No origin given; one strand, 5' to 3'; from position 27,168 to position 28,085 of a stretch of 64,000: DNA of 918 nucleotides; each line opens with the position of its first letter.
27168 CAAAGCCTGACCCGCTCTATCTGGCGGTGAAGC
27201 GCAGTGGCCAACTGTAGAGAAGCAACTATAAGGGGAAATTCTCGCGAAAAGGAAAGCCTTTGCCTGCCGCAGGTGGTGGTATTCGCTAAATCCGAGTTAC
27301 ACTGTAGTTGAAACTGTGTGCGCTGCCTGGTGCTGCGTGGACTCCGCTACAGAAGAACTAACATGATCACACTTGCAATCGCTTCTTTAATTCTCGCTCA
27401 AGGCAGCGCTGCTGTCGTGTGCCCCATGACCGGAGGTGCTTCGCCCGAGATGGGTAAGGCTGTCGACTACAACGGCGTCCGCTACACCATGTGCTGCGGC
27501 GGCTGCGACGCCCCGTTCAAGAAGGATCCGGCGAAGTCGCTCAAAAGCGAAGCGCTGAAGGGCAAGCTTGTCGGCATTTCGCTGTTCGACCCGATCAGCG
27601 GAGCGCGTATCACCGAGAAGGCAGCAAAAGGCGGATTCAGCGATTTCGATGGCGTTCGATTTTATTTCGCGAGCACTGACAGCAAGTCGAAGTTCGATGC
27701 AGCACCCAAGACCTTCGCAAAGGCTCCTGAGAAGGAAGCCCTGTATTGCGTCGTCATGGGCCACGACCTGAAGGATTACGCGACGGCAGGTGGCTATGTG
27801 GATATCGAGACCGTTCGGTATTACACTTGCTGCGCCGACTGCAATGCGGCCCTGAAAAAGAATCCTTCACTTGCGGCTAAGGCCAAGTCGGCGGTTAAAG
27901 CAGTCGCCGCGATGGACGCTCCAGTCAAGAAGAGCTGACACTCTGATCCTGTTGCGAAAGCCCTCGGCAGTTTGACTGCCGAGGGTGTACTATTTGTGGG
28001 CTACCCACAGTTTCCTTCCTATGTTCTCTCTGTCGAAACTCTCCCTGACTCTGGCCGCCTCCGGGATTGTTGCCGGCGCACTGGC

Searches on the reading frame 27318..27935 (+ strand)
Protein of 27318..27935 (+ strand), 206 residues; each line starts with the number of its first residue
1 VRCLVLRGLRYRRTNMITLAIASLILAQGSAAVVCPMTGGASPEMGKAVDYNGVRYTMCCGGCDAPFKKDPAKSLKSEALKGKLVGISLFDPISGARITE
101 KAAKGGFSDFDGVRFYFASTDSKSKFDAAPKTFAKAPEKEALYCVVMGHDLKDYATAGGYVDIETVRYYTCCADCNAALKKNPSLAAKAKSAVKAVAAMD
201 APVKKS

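Call 9: search_protein_families(library=pfam, proteins=[window:27318-27935:+], max_evalue=1)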
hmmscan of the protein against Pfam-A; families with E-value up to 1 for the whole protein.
window:27318-27935:+ (206 aa): 6 families
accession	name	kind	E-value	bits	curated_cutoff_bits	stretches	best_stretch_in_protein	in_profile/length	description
PF04945.19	YHS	-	1.2e-09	38.5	30.3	2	108-135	18-45/47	YHS domain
PF24273.1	TRASH_HVO_1752_C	-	1.8e-05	25.2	27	1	33-69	2-38/47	HVO_1752, C-terminal TRASH domain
PF08394.17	Arc_trans_TRASH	-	2.1e-05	25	27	1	167-181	23-37/43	Archaeal TRASH domain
PF12156.14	ATPase-cat_bd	-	0.011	16.9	27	1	48-65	16-33/86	Putative metal-binding domain of cation transport ATPase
PF14279.12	HNH_5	-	0.1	13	27.5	1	157-182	23-46/56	HNH endonuclease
PF14354.12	Lar_restr_allev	-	0.12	13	28.6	0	164-194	19-52/58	Restriction alleviation protein Lar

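Call 10: search_protein_families(library=ncbifam, proteins=[window:27318-27935:+], max_evalue=1)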
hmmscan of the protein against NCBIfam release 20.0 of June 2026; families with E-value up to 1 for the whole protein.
window:27318-27935:+ (206 aa): 4 families
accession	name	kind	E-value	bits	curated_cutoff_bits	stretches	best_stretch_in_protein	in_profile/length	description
TIGR03655.1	anti_R_Lar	subfamily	0.0012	19.1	39.6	1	162-184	20-43/55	Lar family restriction alleviation protein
NF047912.1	ECs_2282_CxxC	subfamily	0.021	14.7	37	0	170-198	28-56/60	ECs_2282 family putative zinc-binding protein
NF041384.1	YHS_seleno_dom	subfamily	0.039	14.2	70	1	108-135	27-54/113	YHS domain-containing (seleno)protein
NF053765.1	AntSigFFinGp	equivalog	0.14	12.6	95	1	164-186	47-69/76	anti-sigma-F factor Fin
